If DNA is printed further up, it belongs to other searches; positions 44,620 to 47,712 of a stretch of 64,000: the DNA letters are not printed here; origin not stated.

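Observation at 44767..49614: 1615-aa fusion of an adenylate-forming acyl ligase, a large unknown region and a GNAT acyltransferase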

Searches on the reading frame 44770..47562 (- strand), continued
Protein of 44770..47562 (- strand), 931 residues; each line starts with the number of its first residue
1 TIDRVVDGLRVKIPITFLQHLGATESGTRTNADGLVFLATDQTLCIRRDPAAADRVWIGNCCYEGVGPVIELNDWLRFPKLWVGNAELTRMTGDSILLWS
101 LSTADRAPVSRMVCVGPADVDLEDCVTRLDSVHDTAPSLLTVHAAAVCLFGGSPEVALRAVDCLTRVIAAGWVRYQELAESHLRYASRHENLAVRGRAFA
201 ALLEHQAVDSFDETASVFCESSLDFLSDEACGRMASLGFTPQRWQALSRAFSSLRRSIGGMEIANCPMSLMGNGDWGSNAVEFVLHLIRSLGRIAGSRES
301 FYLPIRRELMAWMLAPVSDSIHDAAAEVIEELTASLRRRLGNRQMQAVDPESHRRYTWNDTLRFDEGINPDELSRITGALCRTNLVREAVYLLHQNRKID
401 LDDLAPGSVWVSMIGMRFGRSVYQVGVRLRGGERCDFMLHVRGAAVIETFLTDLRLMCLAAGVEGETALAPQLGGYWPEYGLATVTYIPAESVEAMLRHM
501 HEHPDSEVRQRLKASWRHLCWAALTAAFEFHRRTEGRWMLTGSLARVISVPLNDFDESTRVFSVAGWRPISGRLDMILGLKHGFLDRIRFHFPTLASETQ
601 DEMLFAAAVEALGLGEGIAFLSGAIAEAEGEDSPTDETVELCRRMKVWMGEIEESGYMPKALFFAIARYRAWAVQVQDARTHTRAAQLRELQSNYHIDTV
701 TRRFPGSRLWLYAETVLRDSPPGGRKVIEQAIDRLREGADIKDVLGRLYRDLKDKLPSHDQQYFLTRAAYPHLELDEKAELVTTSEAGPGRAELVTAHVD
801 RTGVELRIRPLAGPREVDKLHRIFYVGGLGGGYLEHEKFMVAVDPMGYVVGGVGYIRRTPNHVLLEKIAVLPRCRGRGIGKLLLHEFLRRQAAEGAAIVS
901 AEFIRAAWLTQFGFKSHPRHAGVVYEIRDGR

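Call 51: find_related_loci(query=A1, collection=genome_contigs, flank=8000)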
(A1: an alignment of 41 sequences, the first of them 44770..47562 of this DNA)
Query A1 (931 aa) in genome_contigs; peptide patterns used: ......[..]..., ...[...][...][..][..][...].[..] (x = any residue, [..] = any of these).
353 stretches matched a pattern; 235 encode a relative of the query (tblastn E <= 1e-3); the best 80 are kept; 80 distinct loci.
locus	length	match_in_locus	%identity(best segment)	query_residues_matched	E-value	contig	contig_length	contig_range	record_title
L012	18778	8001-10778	75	1-926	0e+0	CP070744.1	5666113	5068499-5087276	MAG: Phycisphaerales bacterium isolate bin37 chromosome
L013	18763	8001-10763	62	2-927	0e+0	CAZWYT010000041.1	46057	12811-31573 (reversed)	MAG TPA_asm: uncultured Planctomycetales bacterium isolate binchicken_co119_111 genome assembly, contig: NODE_824_length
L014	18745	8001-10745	59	1-929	0e+0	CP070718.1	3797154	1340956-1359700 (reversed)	MAG: Phycisphaerales bacterium isolate bin470 chromosome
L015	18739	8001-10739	61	1-927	0e+0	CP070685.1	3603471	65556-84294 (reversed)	MAG: Phycisphaerales bacterium isolate bin658 chromosome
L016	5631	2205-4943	60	1-927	0e+0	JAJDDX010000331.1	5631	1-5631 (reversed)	MAG: Phycisphaerae bacterium isolate OFTM243 OFTM243_330, whole genome shotgun sequence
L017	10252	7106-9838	59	2-929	0e+0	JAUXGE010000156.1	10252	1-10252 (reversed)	MAG: Planctomycetota bacterium isolate CSMAG_2921 CSMAG_2921_k117_1794304_length_10252_cov_19.0000, whole genome shotgun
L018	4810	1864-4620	53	2-931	0e+0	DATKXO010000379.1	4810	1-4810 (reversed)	MAG TPA_asm: Phycisphaerae bacterium isolate SMAG_U14193 k141_4063926, whole genome shotgun sequence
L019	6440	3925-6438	57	1-852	0e+0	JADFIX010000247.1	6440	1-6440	MAG: Planctomycetota bacterium isolate B3T1B8 B3T1B8_NODE26351, whole genome shotgun sequence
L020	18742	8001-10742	52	2-929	0e+0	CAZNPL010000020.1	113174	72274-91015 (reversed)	MAG TPA_asm: uncultured Phycisphaeraceae bacterium isolate SRP141376_co2_188 genome assembly, contig: NODE_415_length_11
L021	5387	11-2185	51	194-923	0e+0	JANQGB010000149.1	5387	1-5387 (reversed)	MAG: Phycisphaerae bacterium isolate PL23b_bin.28 k99_4550, whole genome shotgun sequence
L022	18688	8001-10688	27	2-914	4e-113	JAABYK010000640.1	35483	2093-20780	MAG: candidate division KSB1 bacterium isolate CS3-K085 K_merged_R1_(paired)_contig_147142, whole genome shotgun sequenc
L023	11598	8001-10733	25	5-928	2e-111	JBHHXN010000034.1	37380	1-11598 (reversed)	MAG: bacterium isolate D_1_bin.48 NODE_189_length_37380_cov_11.230087, whole genome shotgun sequence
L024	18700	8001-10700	26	5-929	1e-110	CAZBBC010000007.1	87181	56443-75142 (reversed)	MAG TPA_asm: uncultured Calditrichota bacterium isolate SRP214966_co2_445 genome assembly, contig: NODE_195_length_87181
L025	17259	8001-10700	30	11-927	2e-100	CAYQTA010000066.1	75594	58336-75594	MAG TPA_asm: uncultured Acidobacteriota bacterium isolate binchicken_co219_302 genome assembly, contig: k141_1339843, wh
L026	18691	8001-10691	28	9-929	3e-97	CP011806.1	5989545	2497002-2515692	Acidobacteria bacterium Mor1, partial sequence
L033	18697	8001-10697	27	6-927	8e-95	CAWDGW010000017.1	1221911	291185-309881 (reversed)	MAG: uncultured Holophagae bacterium isolate MFD03804.bin.1.132 genome assembly, contig: contig_9882, whole genome shotg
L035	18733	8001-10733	26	2-928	1e-93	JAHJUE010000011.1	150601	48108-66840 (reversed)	MAG: Bacteroidetes bacterium isolate OS_PC_MetaG.mb.9 OS_PC_MetaG.mb.9_k141_160691, whole genome shotgun sequence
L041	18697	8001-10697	26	5-924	8e-91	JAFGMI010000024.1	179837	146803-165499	MAG: Melioribacteraceae bacterium isolate Zod_Metabat.461 k87_2831479, whole genome shotgun sequence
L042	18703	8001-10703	25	11-927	3e-90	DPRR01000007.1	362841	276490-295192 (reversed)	MAG TPA_asm: Ignavibacteriales bacterium isolate UBA8501 contig_13238, whole genome shotgun sequence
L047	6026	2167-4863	25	9-927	2e-89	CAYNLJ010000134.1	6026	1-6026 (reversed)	MAG TPA_asm: uncultured Caldithrix sp. isolate SRP162660_co1_115 genome assembly, contig: NODE_15902_length_6026_cov_8.4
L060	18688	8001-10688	27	6-924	2e-87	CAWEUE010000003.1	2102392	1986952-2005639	MAG: uncultured Acidobacteriota bacterium isolate MFD05684.bin.2.83 genome assembly, contig: contig_32025, whole genome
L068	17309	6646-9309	27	6-927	2e-85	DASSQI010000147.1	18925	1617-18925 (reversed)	MAG TPA_asm: Anaeromyxobacteraceae bacterium isolate SMAG_U458 k141_1896856, whole genome shotgun sequence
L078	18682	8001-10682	26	6-929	5e-84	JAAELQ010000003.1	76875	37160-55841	MAG: bacterium isolate Bpl_9 BplG_CONTIG20270, whole genome shotgun sequence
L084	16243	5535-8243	23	6-924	4e-83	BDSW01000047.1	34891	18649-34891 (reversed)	Bacterium BMS3Abin04 DNA, contig: NODE_6, whole genome shotgun sequence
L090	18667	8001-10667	27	6-927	2e-82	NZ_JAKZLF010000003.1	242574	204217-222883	Anaeromyxobacter soli strain SG29 Scaffold3, whole genome shotgun sequence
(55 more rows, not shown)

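Call 58: search_protein_families(library=pfam, proteins=[L041:4493-5800:+, L015:10822-11397:-, L068:9176-10480:-, L078:2168-3508:+, L078:3671-5458:+, L022:2751-3686:-, L084:468-1760:+, L035:2240-3082:+, L042:2942-4306:+, L014:4071-5375:-], max_evalue=0.00001)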
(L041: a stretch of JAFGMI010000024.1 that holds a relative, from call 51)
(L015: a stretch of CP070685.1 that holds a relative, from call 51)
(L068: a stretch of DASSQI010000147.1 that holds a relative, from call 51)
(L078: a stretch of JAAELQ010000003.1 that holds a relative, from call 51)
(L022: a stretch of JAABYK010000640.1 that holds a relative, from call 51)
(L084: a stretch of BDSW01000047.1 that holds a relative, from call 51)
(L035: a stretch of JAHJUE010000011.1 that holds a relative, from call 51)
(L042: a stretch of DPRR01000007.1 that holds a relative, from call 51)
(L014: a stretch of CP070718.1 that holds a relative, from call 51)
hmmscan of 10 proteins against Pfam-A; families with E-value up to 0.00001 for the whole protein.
L041:4493-5800:+ (435 aa): 1 family
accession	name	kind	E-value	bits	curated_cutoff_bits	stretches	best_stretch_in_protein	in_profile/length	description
PF00285.26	Citrate_synt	-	2.2e-98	330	27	1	42-420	1-357/357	Citrate synthase, C-terminal domain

L015:10822-11397:- (191 aa): 1 family
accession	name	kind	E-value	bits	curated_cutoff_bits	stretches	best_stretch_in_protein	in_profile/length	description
PF00072.30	Response_reg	-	3.6e-18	66.2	30.2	1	61-178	1-110/111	Response regulator receiver domain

L068:9176-10480:- (434 aa): 0 families

L078:2168-3508:+ (446 aa): 0 families

L078:3671-5458:+ (595 aa): 0 families

L022:2751-3686:- (311 aa): 4 families
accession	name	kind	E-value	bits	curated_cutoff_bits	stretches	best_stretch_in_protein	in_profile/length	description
PF07992.20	Pyr_redox_2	-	7.9e-52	176.9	26.1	1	8-296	2-291/291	Pyridine nucleotide-disulphide oxidoreductase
PF00070.33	Pyr_redox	-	1.8e-18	67.3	22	1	149-222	2-80/82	Pyridine nucleotide-disulphide oxidoreductase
PF13738.12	Pyr_redox_3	-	3.4e-18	66.4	30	1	84-279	103-305/305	Pyridine nucleotide-disulphide oxidoreductase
PF03486.20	HI0933_like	-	2.4e-06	27.6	50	0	57-240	103-216/244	HI0933-like protein Rossmann domain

L084:468-1760:+ (430 aa): 4 families
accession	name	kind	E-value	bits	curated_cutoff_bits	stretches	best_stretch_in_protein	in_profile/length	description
PF01593.30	Amino_oxidase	-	2e-28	100.3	19.8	1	11-426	1-443/443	Flavin containing amine oxidoreductase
PF13450.12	NAD_binding_8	-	2.7e-13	50.4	21.9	1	6-70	1-65/68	NAD(P)-binding Rossmann-like domain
PF01266.30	DAO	-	1.5e-06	28.4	27.9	1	4-38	2-36/353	FAD dependent oxidoreductase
PF12831.13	FAD_oxidored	-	5.7e-06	26.3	27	1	4-44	2-42/416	FAD dependent oxidoreductase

L035:2240-3082:+ (280 aa): 1 family
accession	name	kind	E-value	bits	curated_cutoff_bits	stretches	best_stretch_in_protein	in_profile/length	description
PF00494.24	SQS_PSY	-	3.1e-77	260.3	26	1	10-263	2-262/263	Squalene/phytoene synthase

L042:2942-4306:+ (454 aa): 4 families
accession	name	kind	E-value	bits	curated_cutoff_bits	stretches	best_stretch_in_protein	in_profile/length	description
PF00753.33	Lactamase_B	-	1.1e-12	48.7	22.7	1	14-94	5-84/196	Metallo-beta-lactamase superfamily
PF16661.11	Lactamase_B_6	-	1.1e-12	48.2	27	1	20-186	2-168/193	Metallo-beta-lactamase superfamily domain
PF07521.17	RMMBL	-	5.7e-12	45.9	21.6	1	385-436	3-55/63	Zn-dependent metallo-hydrolase RNA specificity domain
PF10996.14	Beta-Casp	-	1e-09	39.4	27.7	1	249-364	1-118/120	Beta-Casp domain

L014:4071-5375:- (434 aa): 1 family
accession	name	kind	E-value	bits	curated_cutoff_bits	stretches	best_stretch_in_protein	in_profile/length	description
PF00285.26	Citrate_synt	-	2e-81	274.2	27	1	42-421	1-357/357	Citrate synthase, C-terminal domain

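Call 92: fold_search(model_id=the predicted structure, library=pdb)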
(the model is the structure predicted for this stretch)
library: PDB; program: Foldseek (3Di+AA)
matches with E <= 10: 1529; with E <= 0.001: 5
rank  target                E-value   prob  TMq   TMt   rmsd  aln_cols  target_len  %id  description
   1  9eto_A                1.6e-04  1.00  0.15  0.33  16.0       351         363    9  PsiK from Psilocybe cubensis (released 2024-11-06)
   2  8fo9_A                4.0e-04  1.00  0.15  0.12  20.9       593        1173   10  Cryo-EM structure of Rab29-LRRK2 complex in the LRRK2 tetramer state (released 2024-01-03)
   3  4ww7_A                4.4e-04  1.00  0.17  0.56   9.1       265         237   12  Crystal structure of binary complex Bud32-Cgi121 in complex with AMP (released 2015-03-18)
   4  4ww9_A                6.7e-04  1.00  0.17  0.55   9.2       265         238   12  Crystal structure of binary complex Bud32-Cgi121 in complex with ADP (released 2015-03-18)
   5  4ww5_A                7.3e-04  1.00  0.17  0.57   9.0       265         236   12  Crystal structure of binary complex Bud32-Cgi121 in complex with AMPP (released 2015-03-18)
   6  5ugl_B                2.2e-03  1.00  0.15  0.41  10.9       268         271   14  Crystal Structure of FGF Receptor 2 Tyrosine Kinase Domain Harboring the D650V Activating Mutation (released 2017-02-22)
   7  6c2y_A                2.6e-03  0.84  0.15  0.20  30.5       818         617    8  Human GRK2 in complex with Gbetagamma subunits and CCG257142 (released 2018-04-25)
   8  5ui0_A                2.8e-03  1.00  0.16  0.42  10.7       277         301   14  Crystal Structure of the Tyrosine Kinase Domain of FGF Receptor 2 harboring an E565A/K659M Double Gain-of-Function Mut (released 2017-02-22)
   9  5flf_B                2.9e-03  1.00  0.15  0.40  11.0       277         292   13  DISEASE LINKED MUTATION IN FGFR (released 2016-03-30)
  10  2r7h_A                3.2e-03  1.00  0.10  0.54   5.7       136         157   19  CRYSTAL STRUCTURE OF A putative acetyltransferase of the GNAT family (DDE_3044) FROM DESULFOVIBRIO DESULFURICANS SUBSP (released 2007-09-25)
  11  6agx_C                3.3e-03  1.00  0.15  0.42  11.2       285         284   14  The cocrystal structure of FGFR2 bound with compound 14 harboring 5H-pyrrolo[2,3-b]pyrazine scaffold (released 2019-08-21)
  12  9ce3_A                3.5e-03  0.54  0.12  0.10  46.6      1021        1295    9  Structure of the TSC:WIPI3 lysosomal recruitment complex (released 2024-12-04)
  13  7dai_C                3.8e-03  1.00  0.11  0.55   7.3       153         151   14  The crystal structure of a serotonin N-acetyltransferase from Oryza Sativa (released 2021-09-22)
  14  5ugl_A                3.8e-03  1.00  0.15  0.41  10.8       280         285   14  Crystal Structure of FGF Receptor 2 Tyrosine Kinase Domain Harboring the D650V Activating Mutation (released 2017-02-22)
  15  3fb3_A                4.3e-03  1.00  0.10  0.52   7.3       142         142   18  Crystal Structure of Trypanosoma Brucei Acetyltransferase, Tb11.01.2886 (released 2008-11-25)
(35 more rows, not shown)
